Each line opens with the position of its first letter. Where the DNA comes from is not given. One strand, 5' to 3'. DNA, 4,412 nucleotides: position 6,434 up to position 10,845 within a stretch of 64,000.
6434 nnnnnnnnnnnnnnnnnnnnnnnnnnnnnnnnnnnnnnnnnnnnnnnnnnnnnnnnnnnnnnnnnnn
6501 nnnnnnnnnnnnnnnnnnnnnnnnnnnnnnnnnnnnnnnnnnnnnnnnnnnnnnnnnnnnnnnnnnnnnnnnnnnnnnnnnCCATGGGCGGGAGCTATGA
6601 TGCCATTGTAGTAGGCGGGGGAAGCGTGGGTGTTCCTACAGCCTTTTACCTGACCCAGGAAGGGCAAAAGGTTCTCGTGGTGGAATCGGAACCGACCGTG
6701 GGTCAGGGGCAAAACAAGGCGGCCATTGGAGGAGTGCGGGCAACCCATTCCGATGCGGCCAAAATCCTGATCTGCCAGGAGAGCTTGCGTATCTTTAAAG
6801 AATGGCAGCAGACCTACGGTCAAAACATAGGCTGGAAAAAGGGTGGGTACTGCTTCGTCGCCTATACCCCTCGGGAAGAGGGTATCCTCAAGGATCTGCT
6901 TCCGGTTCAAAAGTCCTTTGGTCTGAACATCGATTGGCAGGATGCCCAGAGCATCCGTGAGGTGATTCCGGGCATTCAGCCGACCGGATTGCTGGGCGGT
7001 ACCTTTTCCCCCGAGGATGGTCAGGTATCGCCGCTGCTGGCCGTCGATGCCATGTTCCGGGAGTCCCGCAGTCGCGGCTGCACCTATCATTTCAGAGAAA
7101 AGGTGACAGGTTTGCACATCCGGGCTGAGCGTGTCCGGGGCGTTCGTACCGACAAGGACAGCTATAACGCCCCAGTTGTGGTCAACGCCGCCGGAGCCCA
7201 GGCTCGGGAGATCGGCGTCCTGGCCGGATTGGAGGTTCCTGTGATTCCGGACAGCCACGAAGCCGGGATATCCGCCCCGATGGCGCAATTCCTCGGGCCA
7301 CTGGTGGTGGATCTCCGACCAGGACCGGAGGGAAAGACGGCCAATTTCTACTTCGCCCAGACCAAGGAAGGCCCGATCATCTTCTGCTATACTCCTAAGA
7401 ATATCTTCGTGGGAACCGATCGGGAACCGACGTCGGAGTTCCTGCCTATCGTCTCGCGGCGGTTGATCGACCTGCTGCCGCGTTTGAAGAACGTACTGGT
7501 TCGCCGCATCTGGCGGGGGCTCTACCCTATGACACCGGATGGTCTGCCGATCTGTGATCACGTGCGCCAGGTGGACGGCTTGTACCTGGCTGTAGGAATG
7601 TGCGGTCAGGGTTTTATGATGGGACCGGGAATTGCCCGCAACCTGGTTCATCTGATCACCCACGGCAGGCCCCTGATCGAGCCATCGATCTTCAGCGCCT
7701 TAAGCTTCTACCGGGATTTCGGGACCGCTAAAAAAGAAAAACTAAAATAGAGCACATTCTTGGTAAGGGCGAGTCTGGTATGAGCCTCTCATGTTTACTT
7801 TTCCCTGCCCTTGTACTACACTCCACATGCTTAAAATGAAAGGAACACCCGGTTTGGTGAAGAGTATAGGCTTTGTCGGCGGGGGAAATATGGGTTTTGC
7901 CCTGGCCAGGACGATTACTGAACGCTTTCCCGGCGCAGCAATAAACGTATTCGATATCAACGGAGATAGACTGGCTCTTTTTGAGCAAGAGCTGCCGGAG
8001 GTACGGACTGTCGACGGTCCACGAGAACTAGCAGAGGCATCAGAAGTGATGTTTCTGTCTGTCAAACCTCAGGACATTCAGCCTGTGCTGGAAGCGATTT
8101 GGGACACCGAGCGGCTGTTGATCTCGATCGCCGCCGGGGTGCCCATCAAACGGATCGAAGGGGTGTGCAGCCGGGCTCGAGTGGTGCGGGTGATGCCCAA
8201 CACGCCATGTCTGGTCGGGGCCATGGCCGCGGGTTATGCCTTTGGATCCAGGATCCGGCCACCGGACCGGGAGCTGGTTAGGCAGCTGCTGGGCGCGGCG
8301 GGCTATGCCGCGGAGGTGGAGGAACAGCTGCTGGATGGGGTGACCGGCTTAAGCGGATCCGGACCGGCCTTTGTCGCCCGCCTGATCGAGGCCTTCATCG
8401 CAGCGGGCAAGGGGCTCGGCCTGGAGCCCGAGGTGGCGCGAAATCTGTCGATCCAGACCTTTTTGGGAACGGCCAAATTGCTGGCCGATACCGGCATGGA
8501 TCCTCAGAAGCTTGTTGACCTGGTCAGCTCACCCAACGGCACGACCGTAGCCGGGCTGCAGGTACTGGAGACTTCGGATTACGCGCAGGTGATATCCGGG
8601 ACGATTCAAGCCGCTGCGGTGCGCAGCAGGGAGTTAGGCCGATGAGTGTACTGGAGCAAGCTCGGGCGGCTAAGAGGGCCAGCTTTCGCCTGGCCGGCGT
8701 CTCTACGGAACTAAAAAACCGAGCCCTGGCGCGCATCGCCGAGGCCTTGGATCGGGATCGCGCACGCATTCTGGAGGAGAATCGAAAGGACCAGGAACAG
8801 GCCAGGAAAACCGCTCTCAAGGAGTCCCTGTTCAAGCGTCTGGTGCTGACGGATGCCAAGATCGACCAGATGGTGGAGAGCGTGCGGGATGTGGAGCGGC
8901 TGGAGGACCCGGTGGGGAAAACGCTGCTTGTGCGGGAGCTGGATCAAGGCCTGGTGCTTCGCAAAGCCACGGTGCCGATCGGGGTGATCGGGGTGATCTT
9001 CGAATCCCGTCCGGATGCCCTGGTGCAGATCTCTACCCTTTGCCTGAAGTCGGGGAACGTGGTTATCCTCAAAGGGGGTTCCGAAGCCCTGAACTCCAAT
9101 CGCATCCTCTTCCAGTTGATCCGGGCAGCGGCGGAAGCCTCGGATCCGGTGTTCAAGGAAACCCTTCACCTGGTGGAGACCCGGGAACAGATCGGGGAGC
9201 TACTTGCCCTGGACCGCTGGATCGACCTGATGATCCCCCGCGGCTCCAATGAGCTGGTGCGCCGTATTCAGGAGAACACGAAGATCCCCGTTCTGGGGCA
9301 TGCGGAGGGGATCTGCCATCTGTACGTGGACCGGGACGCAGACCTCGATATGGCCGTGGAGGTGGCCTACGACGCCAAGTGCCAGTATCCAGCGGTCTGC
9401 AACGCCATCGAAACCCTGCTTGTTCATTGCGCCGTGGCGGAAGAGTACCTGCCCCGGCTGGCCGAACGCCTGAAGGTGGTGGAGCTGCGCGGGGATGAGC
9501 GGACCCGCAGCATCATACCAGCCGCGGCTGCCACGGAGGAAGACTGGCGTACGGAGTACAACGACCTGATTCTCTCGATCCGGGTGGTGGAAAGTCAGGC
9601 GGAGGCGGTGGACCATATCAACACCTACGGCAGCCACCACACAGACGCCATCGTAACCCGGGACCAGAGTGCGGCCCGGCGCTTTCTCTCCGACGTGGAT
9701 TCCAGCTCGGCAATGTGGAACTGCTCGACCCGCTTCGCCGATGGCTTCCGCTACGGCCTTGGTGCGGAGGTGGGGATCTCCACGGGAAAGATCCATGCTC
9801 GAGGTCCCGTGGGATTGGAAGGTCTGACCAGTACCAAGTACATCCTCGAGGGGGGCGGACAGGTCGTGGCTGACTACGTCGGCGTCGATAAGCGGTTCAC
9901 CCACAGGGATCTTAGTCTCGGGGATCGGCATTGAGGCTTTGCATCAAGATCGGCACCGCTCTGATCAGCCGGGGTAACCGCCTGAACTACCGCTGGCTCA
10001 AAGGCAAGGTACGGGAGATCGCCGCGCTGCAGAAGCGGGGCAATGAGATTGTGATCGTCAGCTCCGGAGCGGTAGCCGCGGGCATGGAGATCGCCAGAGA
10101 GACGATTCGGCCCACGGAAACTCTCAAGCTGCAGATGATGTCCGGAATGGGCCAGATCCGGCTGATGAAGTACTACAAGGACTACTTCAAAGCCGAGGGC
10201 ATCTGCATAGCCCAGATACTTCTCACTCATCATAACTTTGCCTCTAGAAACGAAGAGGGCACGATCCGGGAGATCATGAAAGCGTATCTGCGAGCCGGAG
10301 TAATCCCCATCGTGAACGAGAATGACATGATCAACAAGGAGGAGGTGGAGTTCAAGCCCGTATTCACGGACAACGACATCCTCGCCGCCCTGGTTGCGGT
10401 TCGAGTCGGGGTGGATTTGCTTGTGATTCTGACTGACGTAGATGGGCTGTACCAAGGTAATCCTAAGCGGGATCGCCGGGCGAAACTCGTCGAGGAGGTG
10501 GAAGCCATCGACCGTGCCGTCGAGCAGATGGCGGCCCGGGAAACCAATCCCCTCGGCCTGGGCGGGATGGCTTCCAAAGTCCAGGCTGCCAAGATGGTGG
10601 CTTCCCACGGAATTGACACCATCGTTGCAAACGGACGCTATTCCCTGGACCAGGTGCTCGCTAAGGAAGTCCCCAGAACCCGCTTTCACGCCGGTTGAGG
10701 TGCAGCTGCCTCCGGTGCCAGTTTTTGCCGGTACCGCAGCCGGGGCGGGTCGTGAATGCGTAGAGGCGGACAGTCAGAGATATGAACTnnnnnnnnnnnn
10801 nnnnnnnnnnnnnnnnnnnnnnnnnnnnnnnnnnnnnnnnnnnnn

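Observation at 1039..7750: Hdr/Mvh-type electron-transfer module joined to an HcnABC/OoxAB/archaeal-PDH-type amino-acid dehydrogenase: candidate electron-bifurcating (confurcating) proline oxidation system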

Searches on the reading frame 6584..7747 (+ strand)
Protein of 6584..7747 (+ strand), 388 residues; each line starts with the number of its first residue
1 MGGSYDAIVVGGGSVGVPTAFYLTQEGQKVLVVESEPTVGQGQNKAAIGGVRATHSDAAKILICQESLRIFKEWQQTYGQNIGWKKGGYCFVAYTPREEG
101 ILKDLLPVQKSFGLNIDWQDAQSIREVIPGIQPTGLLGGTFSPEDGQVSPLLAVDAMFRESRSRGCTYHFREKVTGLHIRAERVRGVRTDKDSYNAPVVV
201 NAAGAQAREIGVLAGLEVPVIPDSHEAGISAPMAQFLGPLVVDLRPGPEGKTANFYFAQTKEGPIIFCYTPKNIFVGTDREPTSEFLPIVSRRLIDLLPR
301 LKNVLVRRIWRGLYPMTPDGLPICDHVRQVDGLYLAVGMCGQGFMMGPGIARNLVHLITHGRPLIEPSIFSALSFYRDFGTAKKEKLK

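Call 3: search_protein_families(library=pfam, proteins=[window:6584-7747:+], max_evalue=0.01)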
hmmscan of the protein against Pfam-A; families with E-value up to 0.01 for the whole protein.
window:6584-7747:+ (388 aa): 11 families
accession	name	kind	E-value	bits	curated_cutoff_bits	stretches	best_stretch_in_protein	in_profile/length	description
PF01266.30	DAO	-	8e-63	213.5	27.9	1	6-356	1-352/353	FAD dependent oxidoreductase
PF03486.20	HI0933_like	-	2.5e-07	30.8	50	1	6-65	2-62/244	HI0933-like protein Rossmann domain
PF07992.20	Pyr_redox_2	-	8.6e-06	25.8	26.1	1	6-56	2-54/291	Pyridine nucleotide-disulphide oxidoreductase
PF00890.30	FAD_binding_2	-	6.2e-05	22.8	20.4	1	6-55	1-49/414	FAD binding domain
PF12831.13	FAD_oxidored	-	7.7e-05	22.6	27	1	6-76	1-66/416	FAD dependent oxidoreductase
PF00070.33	Pyr_redox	-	0.00022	22.1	22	1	7-45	2-40/82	Pyridine nucleotide-disulphide oxidoreductase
PF01946.23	Thi4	-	0.00062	19.5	26.2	1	6-43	19-57/235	Thi4 family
PF13450.12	NAD_binding_8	-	0.0012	19.6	21.9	1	9-40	1-32/68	NAD(P)-binding Rossmann-like domain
PF01134.28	GIDA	-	0.0044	16.6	22.1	0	6-52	1-48/391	Glucose inhibited division protein A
PF13738.12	Pyr_redox_3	-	0.0061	16.3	30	0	8-39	1-32/305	Pyridine nucleotide-disulphide oxidoreductase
PF01494.25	FAD_binding_3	-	0.0062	16.2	22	0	5-38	2-35/349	FAD binding domain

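Call 4: search_protein_families(library=ncbifam, proteins=[window:6584-7747:+], max_evalue=0.001)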
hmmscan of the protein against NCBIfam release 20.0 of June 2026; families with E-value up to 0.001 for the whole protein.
window:6584-7747:+ (388 aa): 41 families (the best 25 are shown)
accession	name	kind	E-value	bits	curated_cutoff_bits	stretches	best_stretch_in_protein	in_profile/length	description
TIGR02352.1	thiamin_ThiO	equivalog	1.4e-37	129.6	250.8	2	8-218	2-218/351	glycine oxidase ThiO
TIGR01373.1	soxB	subfamily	3.5e-27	95.3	529.45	1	4-363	30-387/407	sarcosine oxidase subunit beta family protein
NF001933.0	PRK00711.1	subfamily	5.1e-27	94.9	383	3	293-374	335-415/429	D-amino acid dehydrogenase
NF008425.0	PRK11259.1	equivalog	5.1e-26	91.5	257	1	3-210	3-208/377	N-methyl-L-tryptophan oxidase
TIGR01377.1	soxA_mon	subfamily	2.2e-19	69.5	479.65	2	5-222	1-215/381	amino oxidase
TIGR03364.1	HpnW_proposed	hypoth_equivalog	5.1e-18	65.3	285.1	1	5-206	1-196/365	TIGR03364 family FAD-dependent oxidoreductase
NF008726.1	PRK11728.1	equivalog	8.9e-15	54.4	299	1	5-218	1-213/389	L-2-hydroxyglutarate oxidase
NF040813.1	pro_dh_Thprot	equivalog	3.8e-14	52.6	600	2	7-54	2-47/362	D-proline dehydrogenase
TIGR03197.1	MnmC_Cterm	equivalog_domain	2.4e-12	46.6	174.2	1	6-211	1-207/400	FAD-dependent 5-carboxymethylaminomethyl-2-thiouridine(34) oxidoreductase MnmC1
NF002480.1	PRK01747.1-1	equivalog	4.7e-12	45.1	540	1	6-211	250-456/645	bifunctional tRNA (5-methylaminomethyl-2-thiouridine)(34)-methyltransferase MnmC2/FAD-dependent 5-carboxymethylaminomethyl-2-thiouridine(34)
TIGR03377.1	glycerol3P_GlpA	equivalog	1.5e-09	37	552.8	1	6-223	1-220/530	anaerobic glycerol-3-phosphate dehydrogenase subunit GlpA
NF033460.1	glycerol3P_ox_II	equivalog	6.1e-09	35.5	460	1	4-216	1-217/361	type 2 glycerol-3-phosphate oxidase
TIGR03329.1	Phn_aa_oxid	hypoth_equivalog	1.1e-08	34.3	632.8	1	7-344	27-377/460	putative aminophosphonate oxidoreductase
NF006130.0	PRK08274.1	equivalog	3.3e-08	32.8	369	1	4-75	5-64/467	FAD-dependent tricarballylate dehydrogenase TcuA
NF058655.1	CrtID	equivalog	5.8e-08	32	640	0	138-213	210-282/478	bifunctional phytoene desaturase/3,4-desaturase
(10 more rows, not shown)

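Call 6: search_solved_structures(query=window:6584-7747:+, max_evalue=0.001)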
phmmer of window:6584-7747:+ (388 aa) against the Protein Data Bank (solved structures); distinct sequences matched with E-value up to 0.001: 54.
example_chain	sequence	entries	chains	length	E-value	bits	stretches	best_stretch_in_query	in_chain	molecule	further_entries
1y56_B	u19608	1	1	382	1.3e-50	175.6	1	6-372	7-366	sarcosine oxidase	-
5l46_A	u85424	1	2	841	1.5e-25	93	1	6-365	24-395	Dimethylglycine dehydrogenase, mitochondrial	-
4pab_A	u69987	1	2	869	2.7e-24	88.9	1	6-365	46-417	Dimethylglycine dehydrogenase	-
4p9s_A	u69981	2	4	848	3.3e-24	88.6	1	6-365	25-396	Dimethylglycine dehydrogenase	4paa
1pj5_A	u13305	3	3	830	3.1e-19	72.2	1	7-233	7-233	N,N-dimethylglycine oxidase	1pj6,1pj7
3gsi_A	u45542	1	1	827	4.3e-19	71.8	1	8-233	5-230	N,N-dimethylglycine oxidase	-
3ada_B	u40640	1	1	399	3.1e-18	68.9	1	4-364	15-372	SARCOSINE OXIDASE BETA SUBUNIT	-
1vrq_B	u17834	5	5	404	3.2e-18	68.9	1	4-364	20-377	Sarcosine oxidase beta subunit | Subunit beta of sarcosine oxidase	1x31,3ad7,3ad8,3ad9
4ysh_A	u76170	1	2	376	7.4e-18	67.7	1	4-358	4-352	Glycine oxidase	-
7cyx_A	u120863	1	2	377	2.3e-17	66.1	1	4-358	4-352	Glycine oxidase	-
2gag_B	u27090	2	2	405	3.6e-17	65.4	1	4-364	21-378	heterotetrameric sarcosine oxidase beta-subunit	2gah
1ryi_A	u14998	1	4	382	9.5e-13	50.9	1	4-204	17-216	GLYCINE OXIDASE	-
9woz_A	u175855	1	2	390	1e-12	50.8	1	4-204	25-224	Glycine oxidase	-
3if9_A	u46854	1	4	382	1.3e-12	50.4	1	4-204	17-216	Glycine oxidase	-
1ng3_A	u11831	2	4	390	1.4e-12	50.3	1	4-204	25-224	Glycine oxidase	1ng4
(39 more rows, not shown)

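Call 71: search_solved_structures(query=window:6584-7747:+, max_evalue=1e-30, show_alignments=1)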
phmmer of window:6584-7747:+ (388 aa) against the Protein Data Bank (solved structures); distinct sequences matched with E-value up to 1e-30: 1.
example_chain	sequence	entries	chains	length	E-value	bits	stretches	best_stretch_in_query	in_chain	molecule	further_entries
1y56_B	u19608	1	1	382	1.3e-50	175.6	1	6-372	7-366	sarcosine oxidase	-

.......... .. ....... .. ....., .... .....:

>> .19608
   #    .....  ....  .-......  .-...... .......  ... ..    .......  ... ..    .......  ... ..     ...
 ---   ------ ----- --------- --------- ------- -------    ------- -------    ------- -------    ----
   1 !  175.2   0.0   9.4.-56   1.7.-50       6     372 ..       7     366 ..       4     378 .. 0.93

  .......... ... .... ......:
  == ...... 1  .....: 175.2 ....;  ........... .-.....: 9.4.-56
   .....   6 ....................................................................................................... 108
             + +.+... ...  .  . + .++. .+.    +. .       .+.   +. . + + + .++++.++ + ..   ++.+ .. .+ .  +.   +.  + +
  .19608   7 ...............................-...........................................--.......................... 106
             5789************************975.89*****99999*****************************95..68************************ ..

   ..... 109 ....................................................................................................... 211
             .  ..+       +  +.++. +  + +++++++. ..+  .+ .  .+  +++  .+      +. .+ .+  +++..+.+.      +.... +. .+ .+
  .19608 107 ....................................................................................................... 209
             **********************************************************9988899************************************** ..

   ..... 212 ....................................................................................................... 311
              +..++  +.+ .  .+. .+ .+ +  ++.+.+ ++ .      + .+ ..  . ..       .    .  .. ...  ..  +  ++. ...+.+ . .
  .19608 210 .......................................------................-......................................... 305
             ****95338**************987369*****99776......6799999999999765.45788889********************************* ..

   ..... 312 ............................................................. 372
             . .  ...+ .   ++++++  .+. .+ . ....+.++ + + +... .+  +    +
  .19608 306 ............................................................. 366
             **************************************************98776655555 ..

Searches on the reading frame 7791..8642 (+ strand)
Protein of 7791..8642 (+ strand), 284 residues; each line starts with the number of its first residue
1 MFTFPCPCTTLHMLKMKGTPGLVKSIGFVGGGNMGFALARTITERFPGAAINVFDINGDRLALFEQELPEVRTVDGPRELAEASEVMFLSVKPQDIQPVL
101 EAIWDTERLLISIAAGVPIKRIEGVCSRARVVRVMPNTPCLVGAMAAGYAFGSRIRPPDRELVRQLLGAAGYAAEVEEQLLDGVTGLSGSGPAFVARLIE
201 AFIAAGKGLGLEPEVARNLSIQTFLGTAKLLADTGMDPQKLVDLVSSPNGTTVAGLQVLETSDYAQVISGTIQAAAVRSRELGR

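Call 3: search_protein_families(library=pfam, proteins=[window:7791-8642:+], max_evalue=0.01)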
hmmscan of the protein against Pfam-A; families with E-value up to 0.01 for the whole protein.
window:7791-8642:+ (284 aa): 3 families
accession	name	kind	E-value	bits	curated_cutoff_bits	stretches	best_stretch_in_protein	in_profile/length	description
PF14748.11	P5CR_dimer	-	1.4e-30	106.1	25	1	178-282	1-105/105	Pyrroline-5-carboxylate reductase dimerisation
PF03807.23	F420_oxidored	-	2.1e-12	47.9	21.6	1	26-116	2-94/94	NADP oxidoreductase coenzyme F420-dependent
PF03446.21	NAD_binding_2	-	2.3e-05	24.9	21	1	25-95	1-68/161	NAD binding domain of 6-phosphogluconate dehydrogenase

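Call 4: search_protein_families(library=ncbifam, proteins=[window:7791-8642:+], max_evalue=0.001)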
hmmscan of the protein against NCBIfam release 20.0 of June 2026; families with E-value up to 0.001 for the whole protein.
window:7791-8642:+ (284 aa): 6 families
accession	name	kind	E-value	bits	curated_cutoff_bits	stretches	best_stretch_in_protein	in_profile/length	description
TIGR00112.1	proC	equivalog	5.3e-69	232.8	196.75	1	26-282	1-263/263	pyrroline-5-carboxylate reductase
NF005813.0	PRK07679.1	exception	6.1e-42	143.9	404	1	24-283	4-269/279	pyrroline-5-carboxylate reductase ProI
NF008839.0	PRK11880.2-4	equivalog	1.2e-31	110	288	1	25-281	3-251/252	pyrroline-5-carboxylate reductase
NF005814.0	PRK07680.1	equivalog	8.5e-27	94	278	1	25-262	2-244/275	late competence protein ComER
NF005384.0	PRK06928.1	exception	2.1e-22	79.9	301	1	24-261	2-246/277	pyrroline-5-carboxylate reductase ProG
NF005063.0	PRK06476.1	equivalog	1.3e-08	34.7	254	1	25-178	2-151/258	pyrroline-5-carboxylate reductase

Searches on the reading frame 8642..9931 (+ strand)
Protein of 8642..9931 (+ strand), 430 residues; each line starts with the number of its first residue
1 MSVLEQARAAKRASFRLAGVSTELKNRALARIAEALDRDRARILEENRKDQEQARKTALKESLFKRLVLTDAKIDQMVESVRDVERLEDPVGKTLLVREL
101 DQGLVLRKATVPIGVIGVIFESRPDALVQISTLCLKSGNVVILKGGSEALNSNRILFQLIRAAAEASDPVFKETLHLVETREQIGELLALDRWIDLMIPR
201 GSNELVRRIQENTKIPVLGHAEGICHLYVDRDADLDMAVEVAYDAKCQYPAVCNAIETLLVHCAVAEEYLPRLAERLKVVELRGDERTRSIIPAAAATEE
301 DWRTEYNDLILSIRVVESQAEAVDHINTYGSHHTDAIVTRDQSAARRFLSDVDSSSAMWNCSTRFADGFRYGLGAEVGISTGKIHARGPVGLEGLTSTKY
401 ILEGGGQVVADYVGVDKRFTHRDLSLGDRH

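Call 3: search_protein_families(library=pfam, proteins=[window:8642-9931:+], max_evalue=0.01)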
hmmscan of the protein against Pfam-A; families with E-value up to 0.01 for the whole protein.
window:8642-9931:+ (430 aa): 1 family
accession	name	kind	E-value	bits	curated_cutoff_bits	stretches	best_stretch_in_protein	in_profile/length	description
PF00171.27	Aldedh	-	4e-19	69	23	1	7-284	35-300/461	Aldehyde dehydrogenase family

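Call 4: search_protein_families(library=ncbifam, proteins=[window:8642-9931:+], max_evalue=0.001)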
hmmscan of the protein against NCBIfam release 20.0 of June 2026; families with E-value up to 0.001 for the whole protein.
window:8642-9931:+ (430 aa): 17 families
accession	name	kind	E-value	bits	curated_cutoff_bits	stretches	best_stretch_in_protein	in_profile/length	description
NF001221.0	PRK00197.1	equivalog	6.7e-166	552.1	289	1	3-409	7-417/418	glutamate-5-semialdehyde dehydrogenase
TIGR00407.1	proA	equivalog_domain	7.4e-154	512.4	317.45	1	10-399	1-398/398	glutamate-5-semialdehyde dehydrogenase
TIGR01092.1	P5CS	equivalog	1.7e-140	469.5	796.75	1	6-428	291-712/715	delta l-pyrroline-5-carboxylate synthetase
NF050084.1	pip_6_carb_DH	equivalog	1.8e-08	33.7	730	1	109-282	114-292/475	L-piperidine-6-carboxylate dehydrogenase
NF047625.1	AcylSulfactDhSauS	equivalog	3.6e-07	29.3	600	1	95-276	87-267/464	acylating sulfoacetaldehyde dehydrogenase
NF007497.0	PRK10090.1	equivalog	4.1e-07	29.2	500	1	133-286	165-317/480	aldehyde dehydrogenase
NF052305.1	DioxValDhHalo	equivalog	1.2e-06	27.8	750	1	110-306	139-337/483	2,5-dioxovalerate dehydrogenase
NF040648.1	lactal_redase_Meth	equivalog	2.6e-06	26.7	650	1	99-281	117-302/463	lactaldehyde dehydrogenase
NF010378.0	PRK13805.1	equivalog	4.1e-06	24.9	951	1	93-276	91-276/872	bifunctional acetaldehyde-CoA/alcohol dehydrogenase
TIGR02518.1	EutH_ACDH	equivalog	4.4e-06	25.8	620.1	1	35-268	31-262/488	acetaldehyde dehydrogenase (acetylating)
NF006915.0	PRK09406.1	equivalog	4.9e-06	25.7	730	1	129-282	142-294/457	NADP-dependent succinic semialdehyde dehydrogenase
TIGR01804.1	BADH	equivalog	5.1e-06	25.2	668.6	1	8-282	42-305/467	betaine-aldehyde dehydrogenase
NF045701.1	BenzalDHMdlD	equivalog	6.1e-05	21.8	550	0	136-278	135-274/436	NAD(P)-dependent benzaldehyde dehydrogenase MdlD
TIGR01722.1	MMSDH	subfamily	0.00013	20.8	448.5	0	109-285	133-310/477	CoA-acylating methylmalonate-semialdehyde dehydrogenase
TIGR01780.1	SSADH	subfamily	0.00018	20.5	646.35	1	111-281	116-288/448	succinate-semialdehyde dehydrogenase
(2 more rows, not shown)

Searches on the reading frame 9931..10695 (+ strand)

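Call 3: search_protein_families(library=pfam, proteins=[window:9931-10695:+], max_evalue=0.01)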
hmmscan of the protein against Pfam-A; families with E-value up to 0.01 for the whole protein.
window:9931-10695:+ (255 aa): 1 family
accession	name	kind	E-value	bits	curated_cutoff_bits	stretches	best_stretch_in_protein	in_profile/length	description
PF00696.33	AA_kinase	-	1.1e-42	146.8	24.9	1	1-234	1-234/234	Amino acid kinase family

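Call 4: search_protein_families(library=ncbifam, proteins=[window:9931-10695:+], max_evalue=0.001)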
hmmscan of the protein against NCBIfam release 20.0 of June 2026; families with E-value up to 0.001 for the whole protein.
window:9931-10695:+ (255 aa): 15 families
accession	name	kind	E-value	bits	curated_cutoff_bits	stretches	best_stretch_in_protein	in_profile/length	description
TIGR01027.1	proB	equivalog_domain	6.7e-66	222.9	186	1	1-254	1-253/363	glutamate 5-kinase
TIGR01092.1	P5CS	equivalog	8.2e-43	146.6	796.75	1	2-238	9-257/715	delta l-pyrroline-5-carboxylate synthetase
NF040647.1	IPPK_Arch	equivalog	3.1e-17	62.7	120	1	5-238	3-242/259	isopentenyl phosphate kinase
NF010661.0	PRK14058.1-3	equivalog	6.1e-12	45.2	251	1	114-233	142-250/283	acetylglutamate/acetylaminoadipate kinase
TIGR02076.1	pyrH_arch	equivalog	1.7e-09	37.7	158.05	1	148-242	118-211/222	UMP kinase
TIGR00761.1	argB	equivalog_domain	6e-09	35.8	151.3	1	86-229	91-227/231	acetylglutamate kinase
TIGR00746.1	arcC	equivalog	1.4e-08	34.1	358.25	1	123-234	190-291/309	carbamate kinase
TIGR02075.1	pyrH_bact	equivalog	1.9e-08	34.2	243.9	1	3-191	4-181/233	UMP kinase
NF010659.0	PRK14058.1-1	equivalog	6.3e-08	32.1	223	1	113-236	140-250/267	[LysW]-aminoadipate kinase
NF009008.0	PRK12354.1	subfamily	3.3e-07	29.7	361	1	123-229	184-276/308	carbamate kinase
NF005158.0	PRK06635.2-2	equivalog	5.4e-07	28.9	717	1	95-193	102-201/401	aspartate kinase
TIGR00657.1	asp_kinases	subfamily_domain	0.00019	20.6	208.7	1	148-191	194-237/442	aspartate kinase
NF004938.0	PRK06291.1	equivalog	0.00041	19.2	528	0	108-191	173-256/468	aspartate kinase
TIGR00656.1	asp_kin_monofn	equivalog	0.0007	18.7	402.25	0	149-191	161-203/407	aspartate kinase, monofunctional class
NF006926.0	PRK09411.1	equivalog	0.00073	18.8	416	1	143-194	197-251/297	carbamate kinase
